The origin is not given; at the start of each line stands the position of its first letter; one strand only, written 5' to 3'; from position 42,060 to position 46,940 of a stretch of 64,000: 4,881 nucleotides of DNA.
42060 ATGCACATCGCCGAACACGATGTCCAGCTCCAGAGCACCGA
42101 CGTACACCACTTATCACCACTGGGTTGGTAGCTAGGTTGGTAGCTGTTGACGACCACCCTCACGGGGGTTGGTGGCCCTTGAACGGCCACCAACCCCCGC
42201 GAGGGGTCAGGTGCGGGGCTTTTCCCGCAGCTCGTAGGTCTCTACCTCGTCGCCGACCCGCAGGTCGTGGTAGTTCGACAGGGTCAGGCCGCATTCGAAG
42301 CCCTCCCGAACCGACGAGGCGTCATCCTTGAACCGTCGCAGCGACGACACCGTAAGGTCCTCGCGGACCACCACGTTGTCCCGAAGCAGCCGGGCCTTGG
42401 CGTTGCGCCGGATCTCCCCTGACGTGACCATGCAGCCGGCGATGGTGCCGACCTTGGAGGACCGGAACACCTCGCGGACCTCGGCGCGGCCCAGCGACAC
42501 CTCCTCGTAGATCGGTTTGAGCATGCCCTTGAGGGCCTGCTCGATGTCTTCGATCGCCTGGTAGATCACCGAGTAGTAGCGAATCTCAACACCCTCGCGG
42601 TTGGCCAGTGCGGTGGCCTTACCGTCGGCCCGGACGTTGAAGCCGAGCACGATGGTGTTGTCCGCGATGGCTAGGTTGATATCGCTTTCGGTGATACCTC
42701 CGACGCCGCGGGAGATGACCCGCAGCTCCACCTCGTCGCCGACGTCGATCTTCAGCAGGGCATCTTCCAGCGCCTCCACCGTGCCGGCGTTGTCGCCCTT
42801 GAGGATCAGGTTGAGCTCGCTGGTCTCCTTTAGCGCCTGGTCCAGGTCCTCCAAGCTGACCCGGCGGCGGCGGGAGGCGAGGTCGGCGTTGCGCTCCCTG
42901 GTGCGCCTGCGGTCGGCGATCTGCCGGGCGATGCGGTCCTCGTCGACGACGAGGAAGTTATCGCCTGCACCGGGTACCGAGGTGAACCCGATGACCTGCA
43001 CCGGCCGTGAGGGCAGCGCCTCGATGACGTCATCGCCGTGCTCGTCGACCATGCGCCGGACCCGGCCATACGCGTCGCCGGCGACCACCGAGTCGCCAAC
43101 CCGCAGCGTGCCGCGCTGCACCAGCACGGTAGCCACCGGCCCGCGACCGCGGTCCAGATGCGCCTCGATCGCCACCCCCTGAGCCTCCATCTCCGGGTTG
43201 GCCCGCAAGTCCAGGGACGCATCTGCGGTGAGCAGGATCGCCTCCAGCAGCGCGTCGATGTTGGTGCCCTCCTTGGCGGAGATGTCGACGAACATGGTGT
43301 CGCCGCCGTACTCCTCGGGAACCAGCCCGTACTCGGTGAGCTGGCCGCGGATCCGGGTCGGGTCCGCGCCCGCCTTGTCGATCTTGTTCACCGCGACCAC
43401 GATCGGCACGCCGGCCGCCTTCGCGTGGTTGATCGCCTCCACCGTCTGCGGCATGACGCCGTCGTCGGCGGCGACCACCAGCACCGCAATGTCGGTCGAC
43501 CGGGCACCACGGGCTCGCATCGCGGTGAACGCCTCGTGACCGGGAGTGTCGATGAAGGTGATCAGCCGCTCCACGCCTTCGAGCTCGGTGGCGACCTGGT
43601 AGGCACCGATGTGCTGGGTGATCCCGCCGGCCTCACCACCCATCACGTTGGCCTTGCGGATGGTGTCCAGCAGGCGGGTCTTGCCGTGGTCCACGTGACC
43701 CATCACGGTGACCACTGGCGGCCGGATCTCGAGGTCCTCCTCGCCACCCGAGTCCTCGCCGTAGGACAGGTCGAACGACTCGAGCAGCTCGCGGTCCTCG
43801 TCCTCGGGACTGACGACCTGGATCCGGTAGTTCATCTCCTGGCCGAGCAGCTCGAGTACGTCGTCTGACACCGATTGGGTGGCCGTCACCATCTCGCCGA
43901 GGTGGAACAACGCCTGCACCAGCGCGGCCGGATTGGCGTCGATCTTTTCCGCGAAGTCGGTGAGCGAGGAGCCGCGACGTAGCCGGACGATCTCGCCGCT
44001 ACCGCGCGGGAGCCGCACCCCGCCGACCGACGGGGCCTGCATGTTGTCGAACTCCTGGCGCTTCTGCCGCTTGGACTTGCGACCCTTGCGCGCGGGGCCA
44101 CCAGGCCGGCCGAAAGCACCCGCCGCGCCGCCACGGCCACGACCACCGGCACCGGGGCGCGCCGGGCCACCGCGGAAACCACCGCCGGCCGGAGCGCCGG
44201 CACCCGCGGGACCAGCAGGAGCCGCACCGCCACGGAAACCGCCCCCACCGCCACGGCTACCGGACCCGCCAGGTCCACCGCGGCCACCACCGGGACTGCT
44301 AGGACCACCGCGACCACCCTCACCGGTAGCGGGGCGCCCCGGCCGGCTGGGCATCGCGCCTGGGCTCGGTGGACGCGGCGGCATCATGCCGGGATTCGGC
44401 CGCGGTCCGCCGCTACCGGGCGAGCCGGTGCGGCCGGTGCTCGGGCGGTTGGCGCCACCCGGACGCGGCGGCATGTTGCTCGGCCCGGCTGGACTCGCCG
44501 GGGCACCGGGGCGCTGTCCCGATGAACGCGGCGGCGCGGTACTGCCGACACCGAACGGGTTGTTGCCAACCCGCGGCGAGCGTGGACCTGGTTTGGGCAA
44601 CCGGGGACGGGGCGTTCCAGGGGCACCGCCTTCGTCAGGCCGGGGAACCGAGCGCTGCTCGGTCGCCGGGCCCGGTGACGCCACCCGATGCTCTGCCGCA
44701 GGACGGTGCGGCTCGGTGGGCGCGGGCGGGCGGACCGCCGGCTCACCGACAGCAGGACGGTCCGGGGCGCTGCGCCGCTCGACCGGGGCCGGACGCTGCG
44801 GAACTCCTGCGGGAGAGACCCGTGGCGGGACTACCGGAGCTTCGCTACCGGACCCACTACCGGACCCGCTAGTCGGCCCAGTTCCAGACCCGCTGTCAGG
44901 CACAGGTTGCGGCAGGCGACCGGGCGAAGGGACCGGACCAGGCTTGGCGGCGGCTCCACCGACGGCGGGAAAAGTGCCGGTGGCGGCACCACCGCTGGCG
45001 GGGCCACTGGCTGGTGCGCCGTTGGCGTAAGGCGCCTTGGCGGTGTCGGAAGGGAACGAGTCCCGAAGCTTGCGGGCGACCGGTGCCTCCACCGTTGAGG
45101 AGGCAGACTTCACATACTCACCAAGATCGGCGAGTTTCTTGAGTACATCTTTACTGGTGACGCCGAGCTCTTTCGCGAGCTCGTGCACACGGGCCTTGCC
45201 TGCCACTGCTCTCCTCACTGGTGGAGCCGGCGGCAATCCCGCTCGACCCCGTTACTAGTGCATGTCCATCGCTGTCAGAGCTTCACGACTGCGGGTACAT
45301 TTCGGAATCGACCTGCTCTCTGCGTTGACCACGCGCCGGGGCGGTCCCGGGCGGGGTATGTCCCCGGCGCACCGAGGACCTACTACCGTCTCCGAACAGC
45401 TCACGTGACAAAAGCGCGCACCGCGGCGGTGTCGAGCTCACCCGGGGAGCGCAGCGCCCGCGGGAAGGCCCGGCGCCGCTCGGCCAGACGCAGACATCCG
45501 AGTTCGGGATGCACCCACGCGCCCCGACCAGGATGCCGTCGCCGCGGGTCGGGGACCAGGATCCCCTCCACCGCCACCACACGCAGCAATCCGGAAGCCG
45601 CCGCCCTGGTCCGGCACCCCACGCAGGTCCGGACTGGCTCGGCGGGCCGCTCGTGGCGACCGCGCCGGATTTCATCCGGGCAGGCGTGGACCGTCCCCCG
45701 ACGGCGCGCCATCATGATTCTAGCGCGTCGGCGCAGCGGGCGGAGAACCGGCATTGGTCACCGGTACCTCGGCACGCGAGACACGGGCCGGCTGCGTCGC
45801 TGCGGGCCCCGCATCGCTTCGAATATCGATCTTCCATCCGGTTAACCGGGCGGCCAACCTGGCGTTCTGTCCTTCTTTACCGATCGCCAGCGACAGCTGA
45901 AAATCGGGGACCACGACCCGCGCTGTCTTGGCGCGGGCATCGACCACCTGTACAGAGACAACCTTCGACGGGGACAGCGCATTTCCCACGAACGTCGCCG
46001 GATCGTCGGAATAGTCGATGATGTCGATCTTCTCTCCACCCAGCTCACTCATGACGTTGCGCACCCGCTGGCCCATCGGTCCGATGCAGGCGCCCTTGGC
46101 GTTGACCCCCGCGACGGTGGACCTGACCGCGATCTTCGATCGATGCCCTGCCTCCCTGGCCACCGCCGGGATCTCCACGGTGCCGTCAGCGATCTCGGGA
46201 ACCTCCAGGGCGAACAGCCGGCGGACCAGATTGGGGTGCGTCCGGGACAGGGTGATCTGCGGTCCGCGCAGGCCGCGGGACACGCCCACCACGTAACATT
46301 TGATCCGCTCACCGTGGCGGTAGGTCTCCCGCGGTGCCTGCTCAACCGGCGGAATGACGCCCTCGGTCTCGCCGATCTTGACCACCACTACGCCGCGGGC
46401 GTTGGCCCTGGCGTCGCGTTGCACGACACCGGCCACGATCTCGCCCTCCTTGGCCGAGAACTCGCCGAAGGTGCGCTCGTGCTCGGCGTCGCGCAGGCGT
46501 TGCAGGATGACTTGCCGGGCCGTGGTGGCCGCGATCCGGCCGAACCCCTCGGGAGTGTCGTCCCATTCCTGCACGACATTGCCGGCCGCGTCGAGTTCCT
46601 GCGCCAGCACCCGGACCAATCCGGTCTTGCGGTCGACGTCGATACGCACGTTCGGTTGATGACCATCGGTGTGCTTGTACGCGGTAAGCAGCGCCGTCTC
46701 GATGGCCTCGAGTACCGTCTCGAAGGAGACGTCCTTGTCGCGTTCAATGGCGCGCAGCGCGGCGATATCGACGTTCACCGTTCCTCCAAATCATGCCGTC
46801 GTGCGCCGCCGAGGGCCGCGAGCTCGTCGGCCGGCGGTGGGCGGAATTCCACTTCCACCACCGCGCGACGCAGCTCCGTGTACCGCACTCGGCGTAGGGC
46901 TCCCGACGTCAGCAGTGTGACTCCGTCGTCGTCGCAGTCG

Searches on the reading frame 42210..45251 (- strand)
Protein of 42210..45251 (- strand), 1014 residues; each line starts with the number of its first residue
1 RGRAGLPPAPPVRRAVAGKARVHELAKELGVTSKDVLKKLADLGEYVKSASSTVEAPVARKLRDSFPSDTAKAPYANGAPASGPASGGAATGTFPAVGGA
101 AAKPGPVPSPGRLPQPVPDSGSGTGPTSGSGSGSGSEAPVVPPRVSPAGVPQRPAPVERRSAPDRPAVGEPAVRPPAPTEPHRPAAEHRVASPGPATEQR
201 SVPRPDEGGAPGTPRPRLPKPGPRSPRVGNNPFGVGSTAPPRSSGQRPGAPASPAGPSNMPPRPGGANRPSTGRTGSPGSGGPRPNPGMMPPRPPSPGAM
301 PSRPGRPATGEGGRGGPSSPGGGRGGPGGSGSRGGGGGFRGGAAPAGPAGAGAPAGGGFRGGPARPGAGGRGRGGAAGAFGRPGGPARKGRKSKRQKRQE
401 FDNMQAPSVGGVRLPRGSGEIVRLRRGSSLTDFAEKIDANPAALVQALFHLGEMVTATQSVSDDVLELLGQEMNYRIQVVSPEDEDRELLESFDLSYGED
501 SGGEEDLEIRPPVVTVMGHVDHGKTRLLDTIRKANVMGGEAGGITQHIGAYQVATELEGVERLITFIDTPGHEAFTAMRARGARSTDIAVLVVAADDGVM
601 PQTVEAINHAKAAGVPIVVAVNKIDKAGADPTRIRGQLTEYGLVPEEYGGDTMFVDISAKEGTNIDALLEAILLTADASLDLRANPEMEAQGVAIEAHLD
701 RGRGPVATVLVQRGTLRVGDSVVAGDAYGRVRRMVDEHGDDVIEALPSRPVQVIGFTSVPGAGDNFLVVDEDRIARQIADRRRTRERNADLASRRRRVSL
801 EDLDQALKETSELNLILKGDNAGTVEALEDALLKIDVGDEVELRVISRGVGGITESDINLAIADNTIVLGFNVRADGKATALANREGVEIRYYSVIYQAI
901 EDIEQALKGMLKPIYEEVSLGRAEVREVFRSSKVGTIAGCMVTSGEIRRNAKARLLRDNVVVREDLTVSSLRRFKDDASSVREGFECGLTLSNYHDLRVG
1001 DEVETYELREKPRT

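Call 16: search_protein_families(library=pfam, proteins=[window:42210-45251:-], max_evalue=0.00001)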
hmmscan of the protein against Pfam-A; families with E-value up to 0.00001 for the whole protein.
window:42210-45251:- (1014 aa): 7 families
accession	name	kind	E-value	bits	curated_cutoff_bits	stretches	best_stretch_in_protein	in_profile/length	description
PF11987.13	IF-2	-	1.1e-36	125.8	27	1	792-904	4-117/117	Translation-initiation factor 2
PF00009.33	GTP_EFTU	-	5.2e-36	124.5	26.5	1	514-674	6-184/188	Elongation factor Tu GTP binding domain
PF22042.2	EF-G_D2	-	2e-27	95.6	27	1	690-768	2-83/84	Elongation factor G domain 2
PF04760.21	IF2_N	-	2.4e-24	85.3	25.3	2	19-66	3-50/53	Translation initiation factor IF-2, N-terminal region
PF03144.31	GTP_EFTU_D2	-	2.1e-10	41.3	30.3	1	935-1001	1-70/73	Elongation factor Tu domain 2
PF01926.29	MMR_HSR1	-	2e-07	31.6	21.9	1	514-623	2-113/113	50S ribosome-binding GTPase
PF00071.28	Ras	-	5.6e-06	26.5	21.6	1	516-673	4-157/162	Ras family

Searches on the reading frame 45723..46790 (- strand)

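Call 16: search_protein_families(library=pfam, proteins=[window:45723-46790:-], max_evalue=0.00001)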
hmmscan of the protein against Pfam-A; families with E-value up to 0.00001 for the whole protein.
window:45723-46790:- (356 aa): 2 families
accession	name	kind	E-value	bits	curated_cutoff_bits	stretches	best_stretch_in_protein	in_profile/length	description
PF13184.12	KH_5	-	1.1e-24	86.7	27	1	214-282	1-69/69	NusA-like KH domain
PF08529.16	NusA_N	-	1.3e-19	71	23.8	2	9-64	3-58/119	NusA N-terminal domain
